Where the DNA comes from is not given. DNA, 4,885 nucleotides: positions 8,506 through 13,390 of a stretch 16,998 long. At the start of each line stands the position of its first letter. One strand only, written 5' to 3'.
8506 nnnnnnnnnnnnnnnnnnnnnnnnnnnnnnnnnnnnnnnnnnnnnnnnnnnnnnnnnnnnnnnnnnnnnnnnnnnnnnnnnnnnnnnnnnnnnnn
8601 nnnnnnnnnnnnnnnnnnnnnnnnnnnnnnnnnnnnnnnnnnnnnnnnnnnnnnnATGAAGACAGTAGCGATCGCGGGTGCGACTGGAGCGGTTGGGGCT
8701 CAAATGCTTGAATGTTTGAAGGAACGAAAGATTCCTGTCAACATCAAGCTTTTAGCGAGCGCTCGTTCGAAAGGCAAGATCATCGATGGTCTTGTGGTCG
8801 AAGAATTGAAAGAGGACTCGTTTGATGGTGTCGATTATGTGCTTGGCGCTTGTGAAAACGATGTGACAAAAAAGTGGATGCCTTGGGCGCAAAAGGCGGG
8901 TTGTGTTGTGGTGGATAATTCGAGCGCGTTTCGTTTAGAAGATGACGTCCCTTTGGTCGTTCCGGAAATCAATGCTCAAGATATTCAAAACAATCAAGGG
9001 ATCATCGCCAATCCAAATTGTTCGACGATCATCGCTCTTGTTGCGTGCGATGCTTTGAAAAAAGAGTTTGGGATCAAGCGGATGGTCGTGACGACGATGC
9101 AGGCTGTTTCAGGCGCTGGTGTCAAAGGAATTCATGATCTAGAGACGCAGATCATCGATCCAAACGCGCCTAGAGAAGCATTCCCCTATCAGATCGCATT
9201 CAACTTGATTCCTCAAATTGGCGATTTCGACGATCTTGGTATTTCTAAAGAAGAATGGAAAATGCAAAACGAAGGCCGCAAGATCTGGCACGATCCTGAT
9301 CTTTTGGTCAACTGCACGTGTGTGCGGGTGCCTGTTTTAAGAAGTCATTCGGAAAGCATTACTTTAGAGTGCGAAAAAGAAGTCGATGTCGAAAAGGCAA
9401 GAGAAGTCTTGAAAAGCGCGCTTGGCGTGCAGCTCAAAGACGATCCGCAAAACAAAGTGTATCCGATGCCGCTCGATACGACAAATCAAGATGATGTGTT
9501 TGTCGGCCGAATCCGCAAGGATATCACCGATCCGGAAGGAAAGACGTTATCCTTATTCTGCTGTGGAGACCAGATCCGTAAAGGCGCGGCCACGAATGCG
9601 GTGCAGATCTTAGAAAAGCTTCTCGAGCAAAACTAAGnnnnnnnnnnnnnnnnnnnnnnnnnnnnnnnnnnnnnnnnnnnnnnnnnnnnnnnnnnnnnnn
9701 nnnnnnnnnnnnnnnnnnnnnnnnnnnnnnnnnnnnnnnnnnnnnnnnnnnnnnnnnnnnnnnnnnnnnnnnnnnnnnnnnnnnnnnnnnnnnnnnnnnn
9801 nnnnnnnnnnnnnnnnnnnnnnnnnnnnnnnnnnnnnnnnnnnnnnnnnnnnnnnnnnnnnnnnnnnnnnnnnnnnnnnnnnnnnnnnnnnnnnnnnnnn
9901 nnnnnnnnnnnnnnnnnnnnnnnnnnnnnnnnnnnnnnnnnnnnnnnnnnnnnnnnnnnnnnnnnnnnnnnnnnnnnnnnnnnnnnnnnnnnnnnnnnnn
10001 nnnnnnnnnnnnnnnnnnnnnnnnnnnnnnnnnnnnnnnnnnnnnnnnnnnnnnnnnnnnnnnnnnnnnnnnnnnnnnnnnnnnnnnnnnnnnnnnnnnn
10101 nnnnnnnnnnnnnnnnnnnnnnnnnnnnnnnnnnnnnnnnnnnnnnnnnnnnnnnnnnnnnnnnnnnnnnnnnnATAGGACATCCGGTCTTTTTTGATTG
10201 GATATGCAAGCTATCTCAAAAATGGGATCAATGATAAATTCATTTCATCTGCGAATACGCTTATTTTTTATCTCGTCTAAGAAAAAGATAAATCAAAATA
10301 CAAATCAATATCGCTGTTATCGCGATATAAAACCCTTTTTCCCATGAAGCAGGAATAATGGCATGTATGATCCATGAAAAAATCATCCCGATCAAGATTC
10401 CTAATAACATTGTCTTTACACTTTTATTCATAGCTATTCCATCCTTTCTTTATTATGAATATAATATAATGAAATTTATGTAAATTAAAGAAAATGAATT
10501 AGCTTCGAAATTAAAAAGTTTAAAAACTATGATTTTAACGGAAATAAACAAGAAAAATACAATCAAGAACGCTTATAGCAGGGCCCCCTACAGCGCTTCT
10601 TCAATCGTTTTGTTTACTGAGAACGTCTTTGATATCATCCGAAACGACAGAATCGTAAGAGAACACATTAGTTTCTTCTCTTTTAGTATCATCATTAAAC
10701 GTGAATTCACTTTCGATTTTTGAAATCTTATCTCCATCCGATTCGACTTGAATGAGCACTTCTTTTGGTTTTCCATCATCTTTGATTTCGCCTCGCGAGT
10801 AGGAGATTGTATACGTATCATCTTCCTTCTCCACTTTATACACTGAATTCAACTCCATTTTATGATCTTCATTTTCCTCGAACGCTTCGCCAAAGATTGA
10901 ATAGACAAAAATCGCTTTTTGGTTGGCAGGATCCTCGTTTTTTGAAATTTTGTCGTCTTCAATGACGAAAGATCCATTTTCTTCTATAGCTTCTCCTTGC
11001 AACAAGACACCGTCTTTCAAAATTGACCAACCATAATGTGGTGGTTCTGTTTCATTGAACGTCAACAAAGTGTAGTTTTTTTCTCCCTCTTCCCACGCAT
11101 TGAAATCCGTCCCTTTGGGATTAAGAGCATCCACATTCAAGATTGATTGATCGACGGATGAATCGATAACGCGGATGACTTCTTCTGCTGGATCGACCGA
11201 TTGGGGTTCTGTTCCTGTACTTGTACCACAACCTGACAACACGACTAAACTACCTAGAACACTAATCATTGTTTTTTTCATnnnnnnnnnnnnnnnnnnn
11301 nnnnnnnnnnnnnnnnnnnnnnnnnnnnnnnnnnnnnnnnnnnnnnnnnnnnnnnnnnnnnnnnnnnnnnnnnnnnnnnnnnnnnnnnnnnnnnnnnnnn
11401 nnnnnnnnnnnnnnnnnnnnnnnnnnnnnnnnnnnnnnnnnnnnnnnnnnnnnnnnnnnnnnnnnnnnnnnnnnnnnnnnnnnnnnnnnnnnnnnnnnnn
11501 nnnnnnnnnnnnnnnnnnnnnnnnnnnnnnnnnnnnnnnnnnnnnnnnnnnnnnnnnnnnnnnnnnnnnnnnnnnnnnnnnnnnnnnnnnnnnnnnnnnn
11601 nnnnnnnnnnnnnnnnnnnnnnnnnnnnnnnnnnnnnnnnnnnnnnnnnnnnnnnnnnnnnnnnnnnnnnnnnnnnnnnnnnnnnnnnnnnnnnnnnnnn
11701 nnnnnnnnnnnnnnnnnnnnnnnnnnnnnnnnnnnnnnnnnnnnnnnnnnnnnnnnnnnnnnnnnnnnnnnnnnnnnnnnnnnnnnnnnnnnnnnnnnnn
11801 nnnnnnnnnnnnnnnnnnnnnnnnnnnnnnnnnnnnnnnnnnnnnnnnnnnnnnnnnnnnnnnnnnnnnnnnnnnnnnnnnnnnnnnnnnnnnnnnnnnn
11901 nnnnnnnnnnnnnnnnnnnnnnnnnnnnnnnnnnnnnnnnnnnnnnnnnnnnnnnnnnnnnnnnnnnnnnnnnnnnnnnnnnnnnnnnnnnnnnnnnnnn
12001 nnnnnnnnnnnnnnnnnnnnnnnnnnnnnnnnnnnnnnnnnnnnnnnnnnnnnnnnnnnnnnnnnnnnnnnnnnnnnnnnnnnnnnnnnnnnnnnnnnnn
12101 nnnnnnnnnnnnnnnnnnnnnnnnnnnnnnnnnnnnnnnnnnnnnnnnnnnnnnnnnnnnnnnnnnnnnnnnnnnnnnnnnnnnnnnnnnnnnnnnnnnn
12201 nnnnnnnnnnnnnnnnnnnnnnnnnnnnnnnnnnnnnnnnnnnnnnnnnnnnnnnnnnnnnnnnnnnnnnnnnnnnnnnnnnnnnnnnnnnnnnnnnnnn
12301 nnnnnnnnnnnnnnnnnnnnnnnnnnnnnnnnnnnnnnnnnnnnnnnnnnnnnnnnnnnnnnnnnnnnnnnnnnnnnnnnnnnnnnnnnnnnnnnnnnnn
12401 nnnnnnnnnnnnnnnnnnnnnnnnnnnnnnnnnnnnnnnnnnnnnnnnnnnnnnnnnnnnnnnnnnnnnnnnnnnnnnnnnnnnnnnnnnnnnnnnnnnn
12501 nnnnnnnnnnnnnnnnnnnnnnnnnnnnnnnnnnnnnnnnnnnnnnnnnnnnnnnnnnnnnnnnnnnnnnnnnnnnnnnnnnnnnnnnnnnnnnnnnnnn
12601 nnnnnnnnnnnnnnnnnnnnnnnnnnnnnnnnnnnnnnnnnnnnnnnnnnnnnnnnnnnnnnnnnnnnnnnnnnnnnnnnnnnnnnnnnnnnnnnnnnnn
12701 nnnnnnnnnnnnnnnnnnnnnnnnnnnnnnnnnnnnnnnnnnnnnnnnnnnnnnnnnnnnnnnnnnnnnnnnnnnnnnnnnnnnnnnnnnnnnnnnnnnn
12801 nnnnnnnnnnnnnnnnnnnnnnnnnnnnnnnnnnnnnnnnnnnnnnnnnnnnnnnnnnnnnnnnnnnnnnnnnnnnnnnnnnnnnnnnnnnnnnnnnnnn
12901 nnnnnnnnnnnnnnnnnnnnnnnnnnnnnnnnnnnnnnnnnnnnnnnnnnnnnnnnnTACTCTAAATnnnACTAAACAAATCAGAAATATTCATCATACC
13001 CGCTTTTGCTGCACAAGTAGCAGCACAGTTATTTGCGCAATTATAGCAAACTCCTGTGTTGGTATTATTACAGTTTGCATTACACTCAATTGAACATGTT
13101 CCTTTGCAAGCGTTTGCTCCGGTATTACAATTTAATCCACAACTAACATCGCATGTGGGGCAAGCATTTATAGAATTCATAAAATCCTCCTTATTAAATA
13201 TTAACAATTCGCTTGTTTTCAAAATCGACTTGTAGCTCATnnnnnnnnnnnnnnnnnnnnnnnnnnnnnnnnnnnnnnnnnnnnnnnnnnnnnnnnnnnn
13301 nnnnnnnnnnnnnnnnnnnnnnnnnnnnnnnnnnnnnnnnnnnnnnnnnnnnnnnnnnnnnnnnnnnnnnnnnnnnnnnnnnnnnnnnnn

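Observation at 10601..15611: AT-rich five-gene operon: radical SAM/SPASM enzyme, small partner protein, 12-Cys repeat peptide, ABC exporter, coupled lipoprotein (candidate thioether-crosslinked RiPP system)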

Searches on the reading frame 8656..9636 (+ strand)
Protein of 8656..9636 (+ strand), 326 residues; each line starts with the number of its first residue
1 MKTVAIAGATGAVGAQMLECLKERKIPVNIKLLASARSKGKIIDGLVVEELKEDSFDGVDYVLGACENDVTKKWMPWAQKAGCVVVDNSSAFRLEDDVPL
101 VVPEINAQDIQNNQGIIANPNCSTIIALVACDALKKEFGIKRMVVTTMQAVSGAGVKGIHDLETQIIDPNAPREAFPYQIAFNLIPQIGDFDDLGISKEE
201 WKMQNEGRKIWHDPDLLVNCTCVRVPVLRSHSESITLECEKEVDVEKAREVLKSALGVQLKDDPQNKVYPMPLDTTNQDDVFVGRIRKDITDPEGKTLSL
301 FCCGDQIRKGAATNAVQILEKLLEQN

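Call 32: list_cluster_members(proteins=[window:8656-9636:+, window:13194-13451:-, window:12968-13240:-, window:11278-12957:-, window:10601-11281:-, window:7337-8659:+])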
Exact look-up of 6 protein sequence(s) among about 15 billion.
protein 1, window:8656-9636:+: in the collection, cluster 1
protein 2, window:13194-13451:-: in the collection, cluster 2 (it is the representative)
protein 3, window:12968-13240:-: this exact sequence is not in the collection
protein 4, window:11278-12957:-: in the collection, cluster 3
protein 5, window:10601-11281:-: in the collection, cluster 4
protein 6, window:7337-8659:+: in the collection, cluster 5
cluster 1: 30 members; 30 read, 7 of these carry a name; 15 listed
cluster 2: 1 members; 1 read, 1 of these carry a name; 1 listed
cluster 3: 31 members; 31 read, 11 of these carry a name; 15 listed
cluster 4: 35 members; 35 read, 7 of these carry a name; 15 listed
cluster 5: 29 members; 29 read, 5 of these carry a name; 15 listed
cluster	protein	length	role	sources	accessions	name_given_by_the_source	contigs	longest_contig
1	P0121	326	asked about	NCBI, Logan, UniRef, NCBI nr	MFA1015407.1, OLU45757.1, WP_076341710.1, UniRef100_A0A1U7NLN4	aspartate-semialdehyde dehydrogenase [Dubosiella newyorkensis] | Aspartate-semialdehyde dehydrogenase n=1 Tax=Dubosiella newyorkensis TaxID=1862672 ...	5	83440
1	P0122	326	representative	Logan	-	-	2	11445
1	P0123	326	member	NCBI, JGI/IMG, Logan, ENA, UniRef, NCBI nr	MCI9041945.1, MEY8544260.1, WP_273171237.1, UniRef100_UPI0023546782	aspartate-semialdehyde dehydrogenase [Dubosiella newyorkensis] | aspartate-semialdehyde dehydrogenase | aspartate-semialdehyde dehydrogenase n=2 Tax=Dubosiella newyorkensis TaxID=1862672 ...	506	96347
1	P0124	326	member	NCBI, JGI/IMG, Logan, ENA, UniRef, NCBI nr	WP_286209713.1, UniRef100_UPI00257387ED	aspartate-semialdehyde dehydrogenase [Dubosiella newyorkensis] | aspartate-semialdehyde dehydrogenase n=1 Tax=Dubosiella newyorkensis TaxID=1862672 ...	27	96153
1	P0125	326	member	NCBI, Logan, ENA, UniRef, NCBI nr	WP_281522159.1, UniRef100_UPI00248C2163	aspartate-semialdehyde dehydrogenase [Dubosiella newyorkensis] | aspartate-semialdehyde dehydrogenase n=1 Tax=Dubosiella newyorkensis TaxID=1862672 ...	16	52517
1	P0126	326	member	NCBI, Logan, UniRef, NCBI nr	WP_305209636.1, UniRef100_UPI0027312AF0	aspartate-semialdehyde dehydrogenase [Dubosiella newyorkensis] | aspartate-semialdehyde dehydrogenase n=2 Tax=Dubosiella newyorkensis TaxID=1862672 ...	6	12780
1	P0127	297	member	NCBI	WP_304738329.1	aspartate-semialdehyde dehydrogenase, partial [Dubosiella newyorkensis]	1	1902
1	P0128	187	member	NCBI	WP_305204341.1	aspartate-semialdehyde dehydrogenase, partial [Dubosiella newyorkensis]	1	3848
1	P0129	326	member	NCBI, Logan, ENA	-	-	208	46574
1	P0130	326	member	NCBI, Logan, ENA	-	-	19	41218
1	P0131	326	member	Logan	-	-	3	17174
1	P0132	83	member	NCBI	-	-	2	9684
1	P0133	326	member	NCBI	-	-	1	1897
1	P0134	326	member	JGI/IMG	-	-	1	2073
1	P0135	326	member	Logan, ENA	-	-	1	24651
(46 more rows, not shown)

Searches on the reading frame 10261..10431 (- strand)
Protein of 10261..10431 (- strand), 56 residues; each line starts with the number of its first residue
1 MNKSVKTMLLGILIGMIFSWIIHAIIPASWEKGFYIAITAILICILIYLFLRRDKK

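Call 75: search_protein_families(library=ncbifam, max_evalue=0.01, proteins=[window:10261-10431:-])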
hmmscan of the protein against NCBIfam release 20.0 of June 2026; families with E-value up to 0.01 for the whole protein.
window:10261-10431:- (56 aa): 1 family
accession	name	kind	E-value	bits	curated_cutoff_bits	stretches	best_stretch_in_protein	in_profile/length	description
TIGR03082.1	Gneg_AbrB_dup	domain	0.0076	16.1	94.7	1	6-53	53-100/157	membrane protein AbrB duplication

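Call 76: search_protein_families(library=pfam, max_evalue=1, proteins=[window:10261-10431:-])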
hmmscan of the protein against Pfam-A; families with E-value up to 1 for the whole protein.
window:10261-10431:- (56 aa): 10 families
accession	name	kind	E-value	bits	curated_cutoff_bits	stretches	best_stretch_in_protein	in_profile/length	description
PF01925.25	TauE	-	0.00052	20.2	32.6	1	4-54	65-112/237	Sulfite exporter TauE/SafE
PF13515.12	FUSC_2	-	0.001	19.7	25.6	1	4-48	35-76/126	Fusaric acid resistance protein-like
PF05145.17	AbrB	-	0.0091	15.4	29.2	1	7-53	31-77/314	Transition state regulatory protein AbrB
PF11457.13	DUF3021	-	0.0095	16.6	24.7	1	6-50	2-46/130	Protein of unknown function (DUF3021)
PF07690.21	MFS_1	-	0.013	14.9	33.4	1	9-54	131-176/347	Major Facilitator Superfamily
PF01733.24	Nucleoside_tran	-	0.024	14.5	29.8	0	34-54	66-86/309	Nucleoside transporter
PF05101.18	VirB3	-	0.025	15.3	23.9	1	7-55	13-61/84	Type IV secretory pathway, VirB3-like protein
PF06496.16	DUF1097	-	0.027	15.1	24.6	1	3-47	45-90/142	Protein of unknown function (DUF1097)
PF02687.27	FtsX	-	0.033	14.7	25.5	1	6-50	57-110/120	FtsX-like permease C-terminal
PF17431.7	YpmT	-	0.056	13.9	25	1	5-56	6-59/60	Uncharacterized YmpT-like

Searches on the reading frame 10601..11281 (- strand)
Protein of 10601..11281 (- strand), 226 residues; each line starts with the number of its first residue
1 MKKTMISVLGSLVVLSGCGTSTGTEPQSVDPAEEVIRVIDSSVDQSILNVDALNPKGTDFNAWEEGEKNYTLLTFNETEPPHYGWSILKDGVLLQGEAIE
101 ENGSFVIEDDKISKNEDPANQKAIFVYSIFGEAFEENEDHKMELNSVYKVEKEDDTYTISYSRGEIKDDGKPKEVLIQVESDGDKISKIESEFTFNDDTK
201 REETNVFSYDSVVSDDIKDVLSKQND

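Call 6: search_protein_families(library=ncbifam, max_evalue=0.01, proteins=[window:10601-11281:-])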
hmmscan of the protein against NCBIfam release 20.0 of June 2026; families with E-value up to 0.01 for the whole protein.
window:10601-11281:- (226 aa): 3 families
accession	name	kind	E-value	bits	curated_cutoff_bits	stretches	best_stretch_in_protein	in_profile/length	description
NF042930.1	EF0163_fam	equivalog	0.0012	18.3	65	0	143-190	118-160/165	EF0163 family protein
NF047408.1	SA0632_fam_LP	equivalog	0.0025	17.4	70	1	1-21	1-21/68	SA0632 family lipoprotein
NF058647.1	lipo_LytA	equivalog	0.0056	16.9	110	0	1-27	1-27/107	acidic lipoprotein LytA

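Call 7: search_protein_families(library=pfam, max_evalue=0.01, proteins=[window:10601-11281:-])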
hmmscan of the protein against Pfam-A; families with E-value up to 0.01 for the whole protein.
window:10601-11281:- (226 aa): 0 families

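Call 60: find_homologous_proteins(query=window:10601-11281:-, max_evalue=0.001)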
Query window:10601-11281:- (226 aa): 2 proteins with E <= 0.001 among 165 candidates.
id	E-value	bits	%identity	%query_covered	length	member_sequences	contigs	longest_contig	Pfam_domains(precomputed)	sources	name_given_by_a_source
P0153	5.7e-140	482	100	100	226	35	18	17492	-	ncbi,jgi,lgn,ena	-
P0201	6.6e-125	433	91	98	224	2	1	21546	-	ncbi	-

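Call 76: search_protein_families(library=pfam, max_evalue=1, proteins=[window:10601-11281:-])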
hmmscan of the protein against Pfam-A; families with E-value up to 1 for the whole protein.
window:10601-11281:- (226 aa): 2 families
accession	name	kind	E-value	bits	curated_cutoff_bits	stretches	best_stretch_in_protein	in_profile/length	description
PF08139.17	LPAM_1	-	0.024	15.5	20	1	1-18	1-17/18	Prokaryotic membrane lipoprotein lipid attachment site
PF13627.12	LptM_cons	-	0.66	10.3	27.3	1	6-20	2-16/23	LPS-assembly lipoprotein LptM, conserved region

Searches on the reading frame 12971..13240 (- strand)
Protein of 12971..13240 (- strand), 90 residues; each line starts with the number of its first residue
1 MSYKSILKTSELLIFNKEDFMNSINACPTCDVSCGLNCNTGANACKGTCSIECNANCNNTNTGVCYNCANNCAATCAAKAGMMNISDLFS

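Call 38: search_protein_families(library=ncbifam, max_evalue=1, proteins=[window:12971-13240:-])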
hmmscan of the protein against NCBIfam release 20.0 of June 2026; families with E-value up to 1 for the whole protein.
seq(90 aa): 0 families
